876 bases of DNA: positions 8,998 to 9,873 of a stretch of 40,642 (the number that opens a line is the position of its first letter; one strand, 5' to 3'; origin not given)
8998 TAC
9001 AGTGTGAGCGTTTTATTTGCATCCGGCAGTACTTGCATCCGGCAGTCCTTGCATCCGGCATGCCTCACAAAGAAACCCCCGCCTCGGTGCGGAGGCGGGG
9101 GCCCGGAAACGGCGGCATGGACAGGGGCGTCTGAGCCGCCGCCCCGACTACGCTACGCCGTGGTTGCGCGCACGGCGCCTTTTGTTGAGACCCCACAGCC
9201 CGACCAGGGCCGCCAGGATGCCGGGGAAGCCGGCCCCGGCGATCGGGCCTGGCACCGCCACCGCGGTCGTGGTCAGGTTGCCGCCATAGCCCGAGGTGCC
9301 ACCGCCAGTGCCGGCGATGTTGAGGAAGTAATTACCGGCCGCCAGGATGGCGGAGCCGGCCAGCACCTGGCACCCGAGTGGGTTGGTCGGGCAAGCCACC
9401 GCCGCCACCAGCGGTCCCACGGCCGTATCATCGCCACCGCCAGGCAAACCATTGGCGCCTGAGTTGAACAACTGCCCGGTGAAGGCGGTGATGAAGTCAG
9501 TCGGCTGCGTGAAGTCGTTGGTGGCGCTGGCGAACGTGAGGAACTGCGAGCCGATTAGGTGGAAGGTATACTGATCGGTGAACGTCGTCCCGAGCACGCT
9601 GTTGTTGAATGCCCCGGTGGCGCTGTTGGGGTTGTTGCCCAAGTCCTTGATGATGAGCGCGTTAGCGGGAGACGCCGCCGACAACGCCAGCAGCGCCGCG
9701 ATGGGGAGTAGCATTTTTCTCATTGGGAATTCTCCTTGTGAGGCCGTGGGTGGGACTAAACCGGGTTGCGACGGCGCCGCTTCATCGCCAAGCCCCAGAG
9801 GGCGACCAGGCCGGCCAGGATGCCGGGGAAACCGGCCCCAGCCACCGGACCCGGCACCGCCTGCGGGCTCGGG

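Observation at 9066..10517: Phage-borne cassette of two secreted proteins sharing a PEP-CTERM-like sorting tail, closed by its own terminator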

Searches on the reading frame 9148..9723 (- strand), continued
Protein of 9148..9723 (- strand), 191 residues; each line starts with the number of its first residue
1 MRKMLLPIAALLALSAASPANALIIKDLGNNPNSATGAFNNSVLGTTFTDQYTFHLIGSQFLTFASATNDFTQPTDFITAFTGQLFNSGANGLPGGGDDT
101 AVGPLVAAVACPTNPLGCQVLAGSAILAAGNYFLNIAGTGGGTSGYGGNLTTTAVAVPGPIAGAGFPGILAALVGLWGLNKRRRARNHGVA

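Call 90: search_protein_families(library=ncbifam, proteins=[P0101, P0048, P0071, P0072, P0045, P0053, P0012, P0086], max_evalue=0.001)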
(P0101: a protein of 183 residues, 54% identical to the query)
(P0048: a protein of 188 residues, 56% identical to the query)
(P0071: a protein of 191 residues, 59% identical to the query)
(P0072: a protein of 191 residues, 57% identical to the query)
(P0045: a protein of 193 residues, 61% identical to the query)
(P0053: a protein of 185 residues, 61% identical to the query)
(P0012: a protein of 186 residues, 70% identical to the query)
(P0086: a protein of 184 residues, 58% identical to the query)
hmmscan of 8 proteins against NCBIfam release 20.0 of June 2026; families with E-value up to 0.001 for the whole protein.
P0101 (183 aa): 12 families
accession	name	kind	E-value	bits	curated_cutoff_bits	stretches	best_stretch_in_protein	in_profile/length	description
NF038126.1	PEP_CTERM_FxDxF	subfamily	4.5e-19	69.3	50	1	7-179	4-165/165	FxDxF family PEP-CTERM protein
NF035944.1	PEPxxWA-CTERM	domain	1.9e-07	30.8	35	1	156-170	1-15/24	PEPxxWA-CTERM sorting domain-containing protein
NF038119.1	PEP_CTERM_MHFG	equivalog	3.6e-05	24.2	100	1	143-179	223-259/260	MHFG family PEP-CTERM protein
TIGR02595.1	PEP_CTERM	domain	4.3e-05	24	16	1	156-181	1-23/24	PEP-CTERM sorting domain-containing protein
NF041538.1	PEP_EDSA_1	subfamily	6.9e-05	22.7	100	1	13-180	128-306/307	EDSAP-1 family PEP-CTERM protein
NF033554.9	floc_PepA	equivalog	9.5e-05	22.3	80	1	44-180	138-259/261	flocculation-associated PEP-CTERM protein PepA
NF038125.1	PEP_CTERM_THxN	subfamily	0.00027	20.6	85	0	148-180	216-245/246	THxN family PEP-CTERM protein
NF038120.1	PEP_CTERM_QFxxD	subfamily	0.00028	20.8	80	1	153-179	190-214/215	NF038120 family PEP-CTERM protein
NF033947.0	PEP-cistern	hypoth_equivalog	0.00029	20.6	60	1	134-175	149-192/195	cistern family PEP-CTERM protein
NF038124.1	PEP_CTERM_TLD_A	exception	0.00043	19.9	100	1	152-180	207-235/235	PEP_CTERM-anchored TLD domain-containing protein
NF038118.1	PEP_CTERM_CCXG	equivalog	0.00063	19.5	90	1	152-176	172-196/199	CCXG family PEP-CTERM protein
NF038129.1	PEP_NF038129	equivalog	0.00093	19.1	65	0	122-179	135-193/194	NF038129 family PEP-CTERM protein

P0048 (188 aa): 5 families
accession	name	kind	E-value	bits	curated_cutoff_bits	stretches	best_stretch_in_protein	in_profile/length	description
NF038126.1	PEP_CTERM_FxDxF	subfamily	2.2e-22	80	50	1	6-181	3-165/165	FxDxF family PEP-CTERM protein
NF035944.1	PEPxxWA-CTERM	domain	9.6e-07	28.6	35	1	158-182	1-24/24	PEPxxWA-CTERM sorting domain-containing protein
NF038119.1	PEP_CTERM_MHFG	equivalog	1.8e-05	25.2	100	1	147-182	225-260/260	MHFG family PEP-CTERM protein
NF038129.1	PEP_NF038129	equivalog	2.8e-05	24.1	65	1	141-181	153-194/194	NF038129 family PEP-CTERM protein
NF033947.0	PEP-cistern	hypoth_equivalog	0.00028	20.7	60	1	132-178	147-193/195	cistern family PEP-CTERM protein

P0071 (191 aa): 8 families
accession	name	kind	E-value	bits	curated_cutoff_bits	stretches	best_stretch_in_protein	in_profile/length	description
NF038126.1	PEP_CTERM_FxDxF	subfamily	4.1e-19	69.4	50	1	8-180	6-165/165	FxDxF family PEP-CTERM protein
NF035944.1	PEPxxWA-CTERM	domain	9.3e-10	38.3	35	1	157-179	1-22/24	PEPxxWA-CTERM sorting domain-containing protein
TIGR02595.1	PEP_CTERM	domain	1.3e-05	25.7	16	1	157-183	1-24/24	PEP-CTERM sorting domain-containing protein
NF038129.1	PEP_NF038129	equivalog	1.9e-05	24.6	65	1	80-180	96-194/194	NF038129 family PEP-CTERM protein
NF038119.1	PEP_CTERM_MHFG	equivalog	6e-05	23.5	100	1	145-180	224-259/260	MHFG family PEP-CTERM protein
NF033947.0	PEP-cistern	hypoth_equivalog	9.2e-05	22.3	60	1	135-177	150-193/195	cistern family PEP-CTERM protein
NF038124.1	PEP_CTERM_TLD_A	exception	0.0004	20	100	1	147-181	201-235/235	PEP_CTERM-anchored TLD domain-containing protein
NF033554.9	floc_PepA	equivalog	0.00071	19.5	80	1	152-182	232-260/261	flocculation-associated PEP-CTERM protein PepA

P0072 (191 aa): 9 families
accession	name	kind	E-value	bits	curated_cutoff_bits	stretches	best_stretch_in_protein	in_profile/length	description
NF038126.1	PEP_CTERM_FxDxF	subfamily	3.7e-21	76.1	50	1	20-181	16-165/165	FxDxF family PEP-CTERM protein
NF035944.1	PEPxxWA-CTERM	domain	5.2e-10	39.1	35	1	158-182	1-24/24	PEPxxWA-CTERM sorting domain-containing protein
NF038129.1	PEP_NF038129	equivalog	2.6e-06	27.4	65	1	134-181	146-194/194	NF038129 family PEP-CTERM protein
TIGR02595.1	PEP_CTERM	domain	5.5e-06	26.9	16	1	158-183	1-23/24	PEP-CTERM sorting domain-containing protein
NF041538.1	PEP_EDSA_1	subfamily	3.2e-05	23.8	100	1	122-181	258-307/307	EDSAP-1 family PEP-CTERM protein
NF033947.0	PEP-cistern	hypoth_equivalog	9.3e-05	22.2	60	1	133-178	147-193/195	cistern family PEP-CTERM protein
NF038125.1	PEP_CTERM_THxN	subfamily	0.00013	21.6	85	0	149-180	216-245/246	THxN family PEP-CTERM protein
NF038124.1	PEP_CTERM_TLD_A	exception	0.0002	21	100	1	148-182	201-235/235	PEP_CTERM-anchored TLD domain-containing protein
NF038119.1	PEP_CTERM_MHFG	equivalog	0.00023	21.5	100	1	148-182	226-260/260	MHFG family PEP-CTERM protein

P0045 (193 aa): 10 families
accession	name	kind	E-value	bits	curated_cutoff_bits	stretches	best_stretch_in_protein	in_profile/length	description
NF038126.1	PEP_CTERM_FxDxF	subfamily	1.6e-18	67.5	50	1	18-186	6-164/165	FxDxF family PEP-CTERM protein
NF035944.1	PEPxxWA-CTERM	domain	1.4e-06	28.1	35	1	164-181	1-18/24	PEPxxWA-CTERM sorting domain-containing protein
NF038129.1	PEP_NF038129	equivalog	2.2e-06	27.7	65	1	154-183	159-190/194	NF038129 family PEP-CTERM protein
NF033947.0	PEP-cistern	hypoth_equivalog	7.6e-05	22.5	60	1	141-183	149-192/195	cistern family PEP-CTERM protein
NF038119.1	PEP_CTERM_MHFG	equivalog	0.00013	22.4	100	1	147-183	219-255/260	MHFG family PEP-CTERM protein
NF038124.1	PEP_CTERM_TLD_A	exception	0.00013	21.7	100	1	155-188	202-235/235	PEP_CTERM-anchored TLD domain-containing protein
NF041538.1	PEP_EDSA_1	subfamily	0.00013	21.7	100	1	113-186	244-306/307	EDSAP-1 family PEP-CTERM protein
NF038120.1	PEP_CTERM_QFxxD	subfamily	0.00036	20.5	80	1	160-185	189-212/215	NF038120 family PEP-CTERM protein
NF033554.9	floc_PepA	equivalog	0.00049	20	80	0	45-186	135-259/261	flocculation-associated PEP-CTERM protein PepA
TIGR02595.1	PEP_CTERM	domain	0.00071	20.2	16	1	164-186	1-21/24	PEP-CTERM sorting domain-containing protein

P0053 (185 aa): 12 families
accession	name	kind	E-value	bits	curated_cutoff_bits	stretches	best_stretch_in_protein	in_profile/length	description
NF038126.1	PEP_CTERM_FxDxF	subfamily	2.8e-21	76.5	50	1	6-178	2-165/165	FxDxF family PEP-CTERM protein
NF035944.1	PEPxxWA-CTERM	domain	1.3e-08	34.6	35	1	155-178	1-23/24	PEPxxWA-CTERM sorting domain-containing protein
NF038129.1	PEP_NF038129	equivalog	2.9e-06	27.3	65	1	148-178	160-194/194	NF038129 family PEP-CTERM protein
TIGR02595.1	PEP_CTERM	domain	6.9e-06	26.5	16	1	155-179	1-22/24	PEP-CTERM sorting domain-containing protein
NF041538.1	PEP_EDSA_1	subfamily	1.8e-05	24.6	100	1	123-178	260-307/307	EDSAP-1 family PEP-CTERM protein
NF033947.0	PEP-cistern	hypoth_equivalog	3.6e-05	23.6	60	1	132-174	147-192/195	cistern family PEP-CTERM protein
NF033554.9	floc_PepA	equivalog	7e-05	22.7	80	1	147-179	230-261/261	flocculation-associated PEP-CTERM protein PepA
NF038125.1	PEP_CTERM_THxN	subfamily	0.00015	21.5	85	1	147-177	215-245/246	THxN family PEP-CTERM protein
NF038119.1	PEP_CTERM_MHFG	equivalog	0.00016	22.1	100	1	146-179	227-260/260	MHFG family PEP-CTERM protein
NF038124.1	PEP_CTERM_TLD_A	exception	0.00016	21.3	100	1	151-179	207-235/235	PEP_CTERM-anchored TLD domain-containing protein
NF038120.1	PEP_CTERM_QFxxD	subfamily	0.00032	20.6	80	1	151-179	189-215/215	NF038120 family PEP-CTERM protein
NF038118.1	PEP_CTERM_CCXG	equivalog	0.00062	19.5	90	0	150-178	171-199/199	CCXG family PEP-CTERM protein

P0012 (186 aa): 1 family
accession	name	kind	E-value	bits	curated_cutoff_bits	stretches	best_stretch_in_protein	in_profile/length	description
NF038126.1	PEP_CTERM_FxDxF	subfamily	1.1e-08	35.5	50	1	4-159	1-146/165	FxDxF family PEP-CTERM protein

P0086 (184 aa): 1 family
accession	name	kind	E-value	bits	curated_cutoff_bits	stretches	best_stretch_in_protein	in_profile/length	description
NF038126.1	PEP_CTERM_FxDxF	subfamily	1.6e-06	28.4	50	1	10-178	7-165/165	FxDxF family PEP-CTERM protein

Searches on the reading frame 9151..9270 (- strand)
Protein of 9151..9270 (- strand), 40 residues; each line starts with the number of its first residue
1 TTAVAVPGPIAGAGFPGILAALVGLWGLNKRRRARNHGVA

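Call 3: search_protein_families(library=ncbifam, proteins=[window:9151-9270:-], max_evalue=10)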
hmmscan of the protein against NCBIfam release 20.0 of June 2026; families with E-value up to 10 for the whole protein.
seq(40 aa): 1 family
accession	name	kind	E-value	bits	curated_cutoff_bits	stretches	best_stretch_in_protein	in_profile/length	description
TIGR04174.1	IPTL_CTERM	subfamily_domain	0.053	13.8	20.5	1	18-33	11-26/27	IPTL-CTERM sorting domain-containing protein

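Call 4: search_protein_families(library=pfam, proteins=[window:9151-9270:-], max_evalue=10)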
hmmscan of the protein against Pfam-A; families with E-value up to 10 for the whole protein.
seq(40 aa): 0 families

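Call 81: search_dna_similar(query=window:9151-9270:-, collection=phages, mode=protein, max_rows=20, max_evalue=10)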
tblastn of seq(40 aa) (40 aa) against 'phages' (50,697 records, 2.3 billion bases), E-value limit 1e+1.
No match.
